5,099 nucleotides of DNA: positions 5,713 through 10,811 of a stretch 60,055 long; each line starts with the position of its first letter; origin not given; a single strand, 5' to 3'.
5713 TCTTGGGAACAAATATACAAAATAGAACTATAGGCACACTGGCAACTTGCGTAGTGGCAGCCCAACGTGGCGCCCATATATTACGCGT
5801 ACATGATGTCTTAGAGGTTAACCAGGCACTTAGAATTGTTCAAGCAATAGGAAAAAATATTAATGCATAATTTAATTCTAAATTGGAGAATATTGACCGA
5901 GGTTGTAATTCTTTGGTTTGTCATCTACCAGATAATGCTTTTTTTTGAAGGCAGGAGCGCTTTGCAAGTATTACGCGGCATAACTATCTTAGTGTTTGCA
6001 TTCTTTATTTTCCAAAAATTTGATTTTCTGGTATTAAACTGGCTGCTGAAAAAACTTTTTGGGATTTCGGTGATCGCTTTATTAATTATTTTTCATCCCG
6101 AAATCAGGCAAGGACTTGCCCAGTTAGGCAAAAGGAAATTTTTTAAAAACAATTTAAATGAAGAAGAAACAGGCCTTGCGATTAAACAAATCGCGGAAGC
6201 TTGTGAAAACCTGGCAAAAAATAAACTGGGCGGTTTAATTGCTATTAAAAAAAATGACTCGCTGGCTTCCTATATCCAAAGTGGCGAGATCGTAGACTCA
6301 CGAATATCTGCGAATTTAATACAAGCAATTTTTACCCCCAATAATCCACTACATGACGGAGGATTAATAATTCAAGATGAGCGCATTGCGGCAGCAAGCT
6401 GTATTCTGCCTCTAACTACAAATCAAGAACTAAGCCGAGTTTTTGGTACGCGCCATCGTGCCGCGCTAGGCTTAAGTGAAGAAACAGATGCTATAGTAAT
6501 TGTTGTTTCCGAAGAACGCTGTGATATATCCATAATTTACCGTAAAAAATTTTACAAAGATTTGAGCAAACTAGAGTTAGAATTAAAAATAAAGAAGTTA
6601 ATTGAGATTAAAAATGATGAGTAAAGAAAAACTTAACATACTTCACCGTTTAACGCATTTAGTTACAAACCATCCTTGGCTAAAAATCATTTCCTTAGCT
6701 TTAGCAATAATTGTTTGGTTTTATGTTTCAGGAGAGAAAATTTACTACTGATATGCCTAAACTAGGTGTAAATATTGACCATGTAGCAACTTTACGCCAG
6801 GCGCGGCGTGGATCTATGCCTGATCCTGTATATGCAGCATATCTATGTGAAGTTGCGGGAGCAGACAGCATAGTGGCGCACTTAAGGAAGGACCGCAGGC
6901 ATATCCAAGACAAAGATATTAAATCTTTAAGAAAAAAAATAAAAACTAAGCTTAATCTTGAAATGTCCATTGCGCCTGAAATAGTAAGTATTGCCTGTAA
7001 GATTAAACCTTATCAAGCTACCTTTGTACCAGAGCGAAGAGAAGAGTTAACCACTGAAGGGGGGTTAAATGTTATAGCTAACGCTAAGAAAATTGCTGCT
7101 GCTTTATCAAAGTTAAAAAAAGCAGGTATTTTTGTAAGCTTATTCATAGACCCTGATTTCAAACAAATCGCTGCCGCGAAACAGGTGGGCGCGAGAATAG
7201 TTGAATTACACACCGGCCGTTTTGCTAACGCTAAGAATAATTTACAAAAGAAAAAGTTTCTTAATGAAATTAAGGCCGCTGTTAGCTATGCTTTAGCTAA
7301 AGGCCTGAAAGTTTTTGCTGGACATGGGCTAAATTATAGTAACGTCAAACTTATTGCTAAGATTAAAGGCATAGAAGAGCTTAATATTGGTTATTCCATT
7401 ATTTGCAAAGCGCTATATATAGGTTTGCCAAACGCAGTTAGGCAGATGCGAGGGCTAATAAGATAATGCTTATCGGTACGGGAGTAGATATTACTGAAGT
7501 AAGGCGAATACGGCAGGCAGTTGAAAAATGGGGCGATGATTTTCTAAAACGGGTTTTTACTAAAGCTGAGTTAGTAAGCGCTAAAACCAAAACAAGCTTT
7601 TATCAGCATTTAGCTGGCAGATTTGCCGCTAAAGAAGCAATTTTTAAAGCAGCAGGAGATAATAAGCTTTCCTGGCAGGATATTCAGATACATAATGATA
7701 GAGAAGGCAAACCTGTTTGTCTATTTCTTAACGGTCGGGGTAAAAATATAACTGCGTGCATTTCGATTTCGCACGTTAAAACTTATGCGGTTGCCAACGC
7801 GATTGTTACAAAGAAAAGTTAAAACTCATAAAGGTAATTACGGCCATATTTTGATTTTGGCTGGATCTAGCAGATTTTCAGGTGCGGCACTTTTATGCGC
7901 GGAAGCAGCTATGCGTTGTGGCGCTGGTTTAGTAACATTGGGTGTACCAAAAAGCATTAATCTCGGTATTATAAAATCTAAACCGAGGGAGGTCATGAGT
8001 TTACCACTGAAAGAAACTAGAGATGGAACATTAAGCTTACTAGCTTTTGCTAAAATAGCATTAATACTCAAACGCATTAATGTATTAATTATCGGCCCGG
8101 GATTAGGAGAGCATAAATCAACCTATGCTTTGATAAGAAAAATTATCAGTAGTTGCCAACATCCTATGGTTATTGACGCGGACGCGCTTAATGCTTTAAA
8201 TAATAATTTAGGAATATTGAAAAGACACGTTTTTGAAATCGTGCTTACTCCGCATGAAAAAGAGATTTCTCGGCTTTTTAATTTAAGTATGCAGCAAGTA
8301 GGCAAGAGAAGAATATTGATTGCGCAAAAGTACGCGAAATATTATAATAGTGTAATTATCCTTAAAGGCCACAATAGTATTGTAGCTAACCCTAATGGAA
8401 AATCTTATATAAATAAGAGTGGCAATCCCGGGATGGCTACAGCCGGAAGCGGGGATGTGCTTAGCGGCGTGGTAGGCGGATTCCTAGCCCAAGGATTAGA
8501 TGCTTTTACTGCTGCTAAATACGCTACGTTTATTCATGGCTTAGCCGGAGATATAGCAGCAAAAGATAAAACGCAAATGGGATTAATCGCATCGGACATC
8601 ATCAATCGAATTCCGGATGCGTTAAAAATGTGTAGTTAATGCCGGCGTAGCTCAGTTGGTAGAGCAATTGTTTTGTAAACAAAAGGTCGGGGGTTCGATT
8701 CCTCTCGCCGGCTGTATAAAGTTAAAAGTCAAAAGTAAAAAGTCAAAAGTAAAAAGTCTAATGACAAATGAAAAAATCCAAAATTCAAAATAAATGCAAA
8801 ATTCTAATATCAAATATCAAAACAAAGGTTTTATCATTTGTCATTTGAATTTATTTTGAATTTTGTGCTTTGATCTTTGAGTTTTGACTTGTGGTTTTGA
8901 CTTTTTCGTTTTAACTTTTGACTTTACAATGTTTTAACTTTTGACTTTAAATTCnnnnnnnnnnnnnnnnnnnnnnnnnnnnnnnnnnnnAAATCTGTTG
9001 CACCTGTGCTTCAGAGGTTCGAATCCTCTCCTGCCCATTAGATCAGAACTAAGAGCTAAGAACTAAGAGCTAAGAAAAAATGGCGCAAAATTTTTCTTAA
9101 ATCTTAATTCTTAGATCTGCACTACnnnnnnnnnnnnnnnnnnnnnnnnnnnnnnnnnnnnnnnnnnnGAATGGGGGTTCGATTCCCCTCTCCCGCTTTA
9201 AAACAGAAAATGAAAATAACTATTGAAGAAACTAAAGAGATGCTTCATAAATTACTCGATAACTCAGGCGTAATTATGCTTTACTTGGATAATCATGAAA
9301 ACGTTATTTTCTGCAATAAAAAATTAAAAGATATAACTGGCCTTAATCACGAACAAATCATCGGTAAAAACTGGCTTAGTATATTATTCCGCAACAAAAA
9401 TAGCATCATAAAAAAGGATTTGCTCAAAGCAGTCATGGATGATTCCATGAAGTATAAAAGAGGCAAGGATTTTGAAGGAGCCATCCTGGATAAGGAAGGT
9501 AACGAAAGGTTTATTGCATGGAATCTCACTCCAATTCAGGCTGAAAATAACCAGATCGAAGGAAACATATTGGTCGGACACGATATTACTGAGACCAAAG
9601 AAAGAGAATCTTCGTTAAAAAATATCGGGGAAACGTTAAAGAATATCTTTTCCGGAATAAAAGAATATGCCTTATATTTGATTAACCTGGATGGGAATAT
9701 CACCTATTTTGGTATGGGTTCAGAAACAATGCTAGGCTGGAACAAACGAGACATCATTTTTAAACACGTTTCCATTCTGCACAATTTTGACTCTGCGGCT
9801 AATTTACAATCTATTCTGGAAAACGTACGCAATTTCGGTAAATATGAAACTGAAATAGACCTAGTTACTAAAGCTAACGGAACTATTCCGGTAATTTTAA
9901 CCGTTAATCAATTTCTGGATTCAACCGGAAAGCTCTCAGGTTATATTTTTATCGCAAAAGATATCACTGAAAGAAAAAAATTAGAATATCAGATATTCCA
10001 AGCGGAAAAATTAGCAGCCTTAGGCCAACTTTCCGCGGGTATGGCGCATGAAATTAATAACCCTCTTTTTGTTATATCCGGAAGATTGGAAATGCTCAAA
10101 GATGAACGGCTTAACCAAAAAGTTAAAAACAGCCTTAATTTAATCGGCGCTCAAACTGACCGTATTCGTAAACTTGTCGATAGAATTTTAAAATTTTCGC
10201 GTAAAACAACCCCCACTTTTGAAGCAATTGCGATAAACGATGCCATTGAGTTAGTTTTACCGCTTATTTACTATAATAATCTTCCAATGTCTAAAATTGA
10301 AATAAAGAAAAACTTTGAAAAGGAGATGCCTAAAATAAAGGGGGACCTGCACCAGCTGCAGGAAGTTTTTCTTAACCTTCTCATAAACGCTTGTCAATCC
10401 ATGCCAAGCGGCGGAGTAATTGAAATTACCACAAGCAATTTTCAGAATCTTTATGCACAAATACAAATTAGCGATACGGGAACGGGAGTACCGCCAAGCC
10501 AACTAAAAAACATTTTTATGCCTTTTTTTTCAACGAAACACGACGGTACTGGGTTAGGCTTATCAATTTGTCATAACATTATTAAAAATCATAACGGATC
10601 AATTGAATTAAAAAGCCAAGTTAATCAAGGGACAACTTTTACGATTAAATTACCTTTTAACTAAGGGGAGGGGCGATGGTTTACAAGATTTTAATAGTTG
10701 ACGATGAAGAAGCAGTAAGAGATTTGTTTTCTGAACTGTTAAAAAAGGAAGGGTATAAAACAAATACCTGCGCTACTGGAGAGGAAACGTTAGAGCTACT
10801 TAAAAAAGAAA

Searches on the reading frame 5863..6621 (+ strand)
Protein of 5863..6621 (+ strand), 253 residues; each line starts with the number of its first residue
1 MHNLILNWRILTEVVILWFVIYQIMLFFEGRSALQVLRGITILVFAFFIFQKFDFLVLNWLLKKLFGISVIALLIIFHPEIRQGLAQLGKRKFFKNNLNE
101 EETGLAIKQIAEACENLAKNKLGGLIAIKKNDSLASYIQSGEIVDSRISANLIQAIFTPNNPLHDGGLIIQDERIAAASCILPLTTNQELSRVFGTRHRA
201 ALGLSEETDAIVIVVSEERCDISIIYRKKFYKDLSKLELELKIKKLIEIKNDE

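Call 79: search_protein_families(library=pfam, proteins=[window:5863-6621:+], max_evalue=0.00001)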
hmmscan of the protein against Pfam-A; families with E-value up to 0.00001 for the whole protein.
window:5863-6621:+ (253 aa): 1 family
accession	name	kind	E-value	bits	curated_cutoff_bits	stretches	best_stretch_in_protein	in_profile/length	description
PF02457.21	DAC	-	4.6e-40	136.3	27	1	112-229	2-118/119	DisA bacterial checkpoint controller nucleotide-binding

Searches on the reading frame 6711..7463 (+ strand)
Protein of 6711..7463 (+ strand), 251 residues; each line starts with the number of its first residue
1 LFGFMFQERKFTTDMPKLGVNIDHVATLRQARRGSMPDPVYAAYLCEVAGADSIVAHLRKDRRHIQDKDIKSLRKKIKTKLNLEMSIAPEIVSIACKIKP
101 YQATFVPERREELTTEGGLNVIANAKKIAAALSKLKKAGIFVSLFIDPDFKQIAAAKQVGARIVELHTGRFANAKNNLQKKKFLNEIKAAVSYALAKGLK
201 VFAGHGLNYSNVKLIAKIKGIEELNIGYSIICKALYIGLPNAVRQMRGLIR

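Call 79: search_protein_families(library=pfam, proteins=[window:6711-7463:+], max_evalue=0.00001)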
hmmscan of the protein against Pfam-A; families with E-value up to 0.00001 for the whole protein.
window:6711-7463:+ (251 aa): 1 family
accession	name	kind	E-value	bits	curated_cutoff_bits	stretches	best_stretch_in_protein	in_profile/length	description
PF03740.19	PdxJ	-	4.2e-98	327.6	24.5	1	17-250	1-234/234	Pyridoxal phosphate biosynthesis protein PdxJ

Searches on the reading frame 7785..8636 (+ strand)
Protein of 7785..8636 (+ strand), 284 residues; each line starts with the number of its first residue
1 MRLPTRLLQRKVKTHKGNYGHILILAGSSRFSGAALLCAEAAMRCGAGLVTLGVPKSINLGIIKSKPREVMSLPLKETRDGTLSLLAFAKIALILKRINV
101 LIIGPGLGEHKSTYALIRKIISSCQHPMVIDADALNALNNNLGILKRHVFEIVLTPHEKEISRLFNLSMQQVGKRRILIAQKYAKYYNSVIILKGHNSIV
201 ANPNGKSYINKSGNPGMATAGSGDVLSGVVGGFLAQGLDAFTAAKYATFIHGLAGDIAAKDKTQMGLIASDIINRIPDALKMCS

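Call 79: search_protein_families(library=pfam, proteins=[window:7785-8636:+], max_evalue=0.00001)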
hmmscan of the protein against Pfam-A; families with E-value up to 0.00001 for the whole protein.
window:7785-8636:+ (284 aa): 2 families
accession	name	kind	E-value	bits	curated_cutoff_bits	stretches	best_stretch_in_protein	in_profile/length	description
PF01256.23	Carb_kinase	-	3.2e-59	200.8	27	1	23-277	2-241/242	NAD(P)H-hydrate dehydratase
PF02110.20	HK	-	9.5e-07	28.9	27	1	174-276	138-241/247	Hydroxyethylthiazole kinase family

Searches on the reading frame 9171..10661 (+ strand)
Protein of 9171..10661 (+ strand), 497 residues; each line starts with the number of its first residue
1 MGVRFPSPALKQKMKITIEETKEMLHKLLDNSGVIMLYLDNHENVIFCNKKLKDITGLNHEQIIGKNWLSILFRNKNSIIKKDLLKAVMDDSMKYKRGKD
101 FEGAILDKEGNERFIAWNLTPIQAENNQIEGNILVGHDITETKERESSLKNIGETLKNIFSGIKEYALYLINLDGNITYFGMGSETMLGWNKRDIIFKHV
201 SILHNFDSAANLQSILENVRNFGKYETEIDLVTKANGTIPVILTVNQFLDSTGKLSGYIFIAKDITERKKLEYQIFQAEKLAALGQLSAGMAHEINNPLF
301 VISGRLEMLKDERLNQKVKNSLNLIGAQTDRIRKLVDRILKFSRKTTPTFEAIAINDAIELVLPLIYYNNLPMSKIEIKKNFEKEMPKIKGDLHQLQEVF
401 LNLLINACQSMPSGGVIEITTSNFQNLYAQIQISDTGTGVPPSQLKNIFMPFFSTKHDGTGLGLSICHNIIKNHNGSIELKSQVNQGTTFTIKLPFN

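Call 79: search_protein_families(library=pfam, proteins=[window:9171-10661:+], max_evalue=0.00001)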
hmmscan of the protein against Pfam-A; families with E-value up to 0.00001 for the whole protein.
window:9171-10661:+ (497 aa): 6 families
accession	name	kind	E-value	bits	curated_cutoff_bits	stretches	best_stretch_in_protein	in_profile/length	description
PF02518.31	HATPase_c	-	5.4e-26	91.7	26.4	1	391-496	1-109/111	Histidine kinase-, DNA gyrase B-, and HSP90-like ATPase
PF13426.13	PAS_9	-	3.1e-23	82.5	27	2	36-141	6-103/103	PAS domain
PF00512.31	HisKA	-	2.5e-16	59.9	26.9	1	284-346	2-64/66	His Kinase A (phospho-acceptor) domain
PF08448.16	PAS_4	-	3.8e-16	59.7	23.1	1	29-143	1-109/110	PAS fold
PF00989.32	PAS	-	3.9e-15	56.3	22.6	1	23-139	1-113/113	PAS fold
PF08447.18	PAS_3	-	2.9e-09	37.5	25.6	0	45-130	1-83/89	PAS fold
